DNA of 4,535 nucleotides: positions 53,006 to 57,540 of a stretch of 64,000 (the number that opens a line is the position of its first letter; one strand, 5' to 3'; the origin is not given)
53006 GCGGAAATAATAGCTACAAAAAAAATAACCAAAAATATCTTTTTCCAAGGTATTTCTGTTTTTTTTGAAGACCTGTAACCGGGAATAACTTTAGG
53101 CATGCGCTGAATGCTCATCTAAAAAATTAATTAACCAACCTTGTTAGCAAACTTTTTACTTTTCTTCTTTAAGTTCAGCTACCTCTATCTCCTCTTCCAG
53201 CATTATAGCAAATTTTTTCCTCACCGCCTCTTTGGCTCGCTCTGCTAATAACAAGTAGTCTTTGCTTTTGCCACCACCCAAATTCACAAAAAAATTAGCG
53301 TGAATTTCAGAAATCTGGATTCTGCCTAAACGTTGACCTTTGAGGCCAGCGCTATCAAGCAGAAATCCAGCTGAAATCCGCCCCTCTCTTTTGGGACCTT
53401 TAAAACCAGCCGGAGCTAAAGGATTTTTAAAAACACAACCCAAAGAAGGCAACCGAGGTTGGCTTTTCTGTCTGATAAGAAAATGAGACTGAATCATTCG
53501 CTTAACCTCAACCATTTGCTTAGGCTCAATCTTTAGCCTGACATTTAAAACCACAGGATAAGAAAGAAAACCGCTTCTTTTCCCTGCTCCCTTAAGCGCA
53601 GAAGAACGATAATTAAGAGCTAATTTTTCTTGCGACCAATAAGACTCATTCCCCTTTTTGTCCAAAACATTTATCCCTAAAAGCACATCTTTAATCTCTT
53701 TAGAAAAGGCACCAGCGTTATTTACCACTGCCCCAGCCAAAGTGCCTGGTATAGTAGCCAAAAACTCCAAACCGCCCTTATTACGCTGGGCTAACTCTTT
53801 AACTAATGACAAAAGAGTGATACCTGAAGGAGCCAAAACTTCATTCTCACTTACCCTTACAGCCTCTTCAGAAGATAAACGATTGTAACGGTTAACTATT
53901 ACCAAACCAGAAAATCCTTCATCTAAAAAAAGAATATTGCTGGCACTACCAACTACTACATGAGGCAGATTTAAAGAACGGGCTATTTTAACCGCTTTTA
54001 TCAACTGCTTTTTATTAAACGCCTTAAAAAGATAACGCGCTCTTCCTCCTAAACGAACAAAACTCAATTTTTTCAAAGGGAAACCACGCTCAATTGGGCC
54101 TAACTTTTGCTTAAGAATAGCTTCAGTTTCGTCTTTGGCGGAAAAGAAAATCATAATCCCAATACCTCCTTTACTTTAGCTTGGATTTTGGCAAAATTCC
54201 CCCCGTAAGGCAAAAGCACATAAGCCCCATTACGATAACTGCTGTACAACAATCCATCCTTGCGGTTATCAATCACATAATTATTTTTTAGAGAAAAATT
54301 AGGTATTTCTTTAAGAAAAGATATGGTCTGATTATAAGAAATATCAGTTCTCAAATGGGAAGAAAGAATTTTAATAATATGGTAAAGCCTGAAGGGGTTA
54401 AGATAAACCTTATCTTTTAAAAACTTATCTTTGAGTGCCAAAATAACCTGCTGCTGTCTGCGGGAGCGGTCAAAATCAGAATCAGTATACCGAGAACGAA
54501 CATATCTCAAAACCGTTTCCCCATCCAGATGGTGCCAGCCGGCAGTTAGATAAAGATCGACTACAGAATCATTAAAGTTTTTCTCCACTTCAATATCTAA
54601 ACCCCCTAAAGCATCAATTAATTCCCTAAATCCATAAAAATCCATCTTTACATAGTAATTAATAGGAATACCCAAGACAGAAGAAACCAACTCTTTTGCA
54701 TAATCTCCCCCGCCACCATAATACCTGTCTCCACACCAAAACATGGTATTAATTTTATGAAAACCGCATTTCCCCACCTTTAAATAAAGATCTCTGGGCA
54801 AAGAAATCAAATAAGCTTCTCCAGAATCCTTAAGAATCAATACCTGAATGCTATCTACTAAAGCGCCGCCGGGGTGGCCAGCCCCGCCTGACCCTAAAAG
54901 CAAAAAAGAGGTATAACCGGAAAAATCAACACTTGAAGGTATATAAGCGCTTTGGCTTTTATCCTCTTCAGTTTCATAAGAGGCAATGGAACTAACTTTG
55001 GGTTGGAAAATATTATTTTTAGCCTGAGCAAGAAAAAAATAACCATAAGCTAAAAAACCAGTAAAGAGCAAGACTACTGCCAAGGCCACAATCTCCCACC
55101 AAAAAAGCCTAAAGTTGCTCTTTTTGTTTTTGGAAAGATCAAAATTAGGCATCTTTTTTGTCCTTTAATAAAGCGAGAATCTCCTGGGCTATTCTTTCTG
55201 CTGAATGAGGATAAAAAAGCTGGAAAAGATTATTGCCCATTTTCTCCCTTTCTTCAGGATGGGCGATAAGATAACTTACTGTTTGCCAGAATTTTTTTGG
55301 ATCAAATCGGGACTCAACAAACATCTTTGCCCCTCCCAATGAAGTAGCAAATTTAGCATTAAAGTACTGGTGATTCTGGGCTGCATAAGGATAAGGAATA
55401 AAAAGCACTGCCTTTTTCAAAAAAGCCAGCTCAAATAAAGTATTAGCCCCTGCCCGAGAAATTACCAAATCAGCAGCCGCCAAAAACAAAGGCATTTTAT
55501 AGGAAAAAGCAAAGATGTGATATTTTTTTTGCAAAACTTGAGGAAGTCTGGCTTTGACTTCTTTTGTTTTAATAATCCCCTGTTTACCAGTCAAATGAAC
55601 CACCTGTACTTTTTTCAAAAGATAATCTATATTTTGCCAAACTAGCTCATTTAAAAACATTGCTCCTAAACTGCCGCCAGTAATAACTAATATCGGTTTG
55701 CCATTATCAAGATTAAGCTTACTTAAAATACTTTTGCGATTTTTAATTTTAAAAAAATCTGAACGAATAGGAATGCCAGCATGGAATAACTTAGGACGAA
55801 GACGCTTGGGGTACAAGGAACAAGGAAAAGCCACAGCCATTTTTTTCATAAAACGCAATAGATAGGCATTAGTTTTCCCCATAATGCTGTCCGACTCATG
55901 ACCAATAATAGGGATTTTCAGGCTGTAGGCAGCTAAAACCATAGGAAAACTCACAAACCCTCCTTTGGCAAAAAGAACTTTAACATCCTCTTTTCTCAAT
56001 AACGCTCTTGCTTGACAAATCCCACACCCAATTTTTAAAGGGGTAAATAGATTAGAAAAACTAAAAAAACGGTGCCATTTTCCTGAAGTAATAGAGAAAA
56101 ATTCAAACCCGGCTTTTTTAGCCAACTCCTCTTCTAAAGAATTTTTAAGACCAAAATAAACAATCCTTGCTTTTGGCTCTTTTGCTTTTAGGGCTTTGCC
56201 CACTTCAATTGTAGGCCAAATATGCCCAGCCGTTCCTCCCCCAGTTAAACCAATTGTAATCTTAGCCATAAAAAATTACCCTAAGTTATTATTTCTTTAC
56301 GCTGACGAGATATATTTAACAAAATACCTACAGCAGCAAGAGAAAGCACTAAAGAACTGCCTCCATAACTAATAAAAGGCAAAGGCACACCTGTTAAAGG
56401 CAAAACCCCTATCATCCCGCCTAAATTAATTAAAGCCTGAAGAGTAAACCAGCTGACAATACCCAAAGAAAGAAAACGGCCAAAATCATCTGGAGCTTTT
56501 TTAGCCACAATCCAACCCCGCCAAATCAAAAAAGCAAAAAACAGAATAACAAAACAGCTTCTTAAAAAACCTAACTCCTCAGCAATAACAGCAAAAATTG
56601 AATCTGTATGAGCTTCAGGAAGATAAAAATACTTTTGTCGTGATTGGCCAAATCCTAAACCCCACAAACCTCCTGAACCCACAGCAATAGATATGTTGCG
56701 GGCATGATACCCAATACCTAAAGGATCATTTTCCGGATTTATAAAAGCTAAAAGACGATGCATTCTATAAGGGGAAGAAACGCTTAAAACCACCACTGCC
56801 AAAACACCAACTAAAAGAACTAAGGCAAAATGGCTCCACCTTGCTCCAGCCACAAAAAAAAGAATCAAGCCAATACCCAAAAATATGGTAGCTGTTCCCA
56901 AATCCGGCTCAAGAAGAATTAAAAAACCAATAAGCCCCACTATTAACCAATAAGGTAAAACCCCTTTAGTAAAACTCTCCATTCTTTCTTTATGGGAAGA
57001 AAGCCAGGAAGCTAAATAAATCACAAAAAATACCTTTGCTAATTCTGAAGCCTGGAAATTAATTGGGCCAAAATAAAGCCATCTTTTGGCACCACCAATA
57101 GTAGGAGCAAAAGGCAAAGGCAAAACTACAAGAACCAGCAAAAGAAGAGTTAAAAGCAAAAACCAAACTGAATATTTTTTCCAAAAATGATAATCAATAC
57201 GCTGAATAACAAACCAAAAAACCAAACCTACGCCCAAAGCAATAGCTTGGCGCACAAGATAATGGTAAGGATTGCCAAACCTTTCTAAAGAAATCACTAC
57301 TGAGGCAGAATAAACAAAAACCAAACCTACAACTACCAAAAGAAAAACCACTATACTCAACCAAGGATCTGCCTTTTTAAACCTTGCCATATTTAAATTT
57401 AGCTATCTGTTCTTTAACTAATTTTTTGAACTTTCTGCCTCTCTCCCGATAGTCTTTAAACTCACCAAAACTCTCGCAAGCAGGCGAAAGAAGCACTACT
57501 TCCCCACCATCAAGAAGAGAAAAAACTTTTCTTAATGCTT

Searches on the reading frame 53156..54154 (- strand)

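Call 40: search_protein_families(library=pfam, proteins=[window:53156-54154:-], max_evalue=0.001)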
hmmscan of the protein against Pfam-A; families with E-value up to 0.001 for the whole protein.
window:53156-54154:- (332 aa): 2 families
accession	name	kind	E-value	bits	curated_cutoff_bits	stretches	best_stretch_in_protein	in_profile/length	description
PF02873.21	MurB_C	-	9.7e-25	87.1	27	1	217-325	2-98/99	UDP-N-acetylenolpyruvoylglucosamine reductase, C-terminal domain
PF01565.28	FAD_binding_4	-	1.6e-16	60.7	26.4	1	43-168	5-133/139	FAD binding domain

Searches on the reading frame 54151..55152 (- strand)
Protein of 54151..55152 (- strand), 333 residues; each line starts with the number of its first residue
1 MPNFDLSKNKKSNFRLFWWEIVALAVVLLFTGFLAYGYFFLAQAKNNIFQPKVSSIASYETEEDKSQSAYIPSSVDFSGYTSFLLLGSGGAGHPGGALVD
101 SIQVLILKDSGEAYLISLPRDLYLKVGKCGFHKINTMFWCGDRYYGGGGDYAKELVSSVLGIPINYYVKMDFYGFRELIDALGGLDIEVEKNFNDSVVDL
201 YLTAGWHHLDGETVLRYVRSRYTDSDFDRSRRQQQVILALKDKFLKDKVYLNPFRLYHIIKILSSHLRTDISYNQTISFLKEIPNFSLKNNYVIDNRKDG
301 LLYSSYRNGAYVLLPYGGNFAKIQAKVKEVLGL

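Call 40: search_protein_families(library=pfam, proteins=[window:54151-55152:-], max_evalue=0.001)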
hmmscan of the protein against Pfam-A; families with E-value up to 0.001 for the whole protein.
window:54151-55152:- (333 aa): 1 family
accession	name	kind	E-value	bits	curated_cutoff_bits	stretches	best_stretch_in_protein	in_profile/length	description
PF03816.19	LytR_cpsA_psr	-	6.2e-31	108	24.6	1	108-244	12-148/150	LytR_cpsA_psr family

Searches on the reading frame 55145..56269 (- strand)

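Call 40: search_protein_families(library=pfam, proteins=[window:55145-56269:-], max_evalue=0.001)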
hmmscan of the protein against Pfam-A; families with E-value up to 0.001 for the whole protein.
window:55145-56269:- (374 aa): 2 families
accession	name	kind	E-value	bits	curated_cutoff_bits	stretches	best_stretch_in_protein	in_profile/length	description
PF04101.22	Glyco_tran_28_C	-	3.4e-34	118.7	22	1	194-357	2-163/166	Glycosyltransferase family 28 C-terminal domain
PF03033.26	Glyco_transf_28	-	9.5e-32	110.4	26.2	1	6-145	1-138/139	Glycosyltransferase family 28 N-terminal domain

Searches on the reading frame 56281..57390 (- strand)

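Call 40: search_protein_families(library=pfam, proteins=[window:56281-57390:-], max_evalue=0.001)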
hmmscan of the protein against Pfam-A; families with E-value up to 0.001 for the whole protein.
window:56281-57390:- (369 aa): 1 family
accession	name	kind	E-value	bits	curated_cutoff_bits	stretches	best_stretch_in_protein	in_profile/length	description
PF01098.24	FTSW_RODA_SPOVE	-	1.7e-110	369.8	26.4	1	12-365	5-355/356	Cell cycle protein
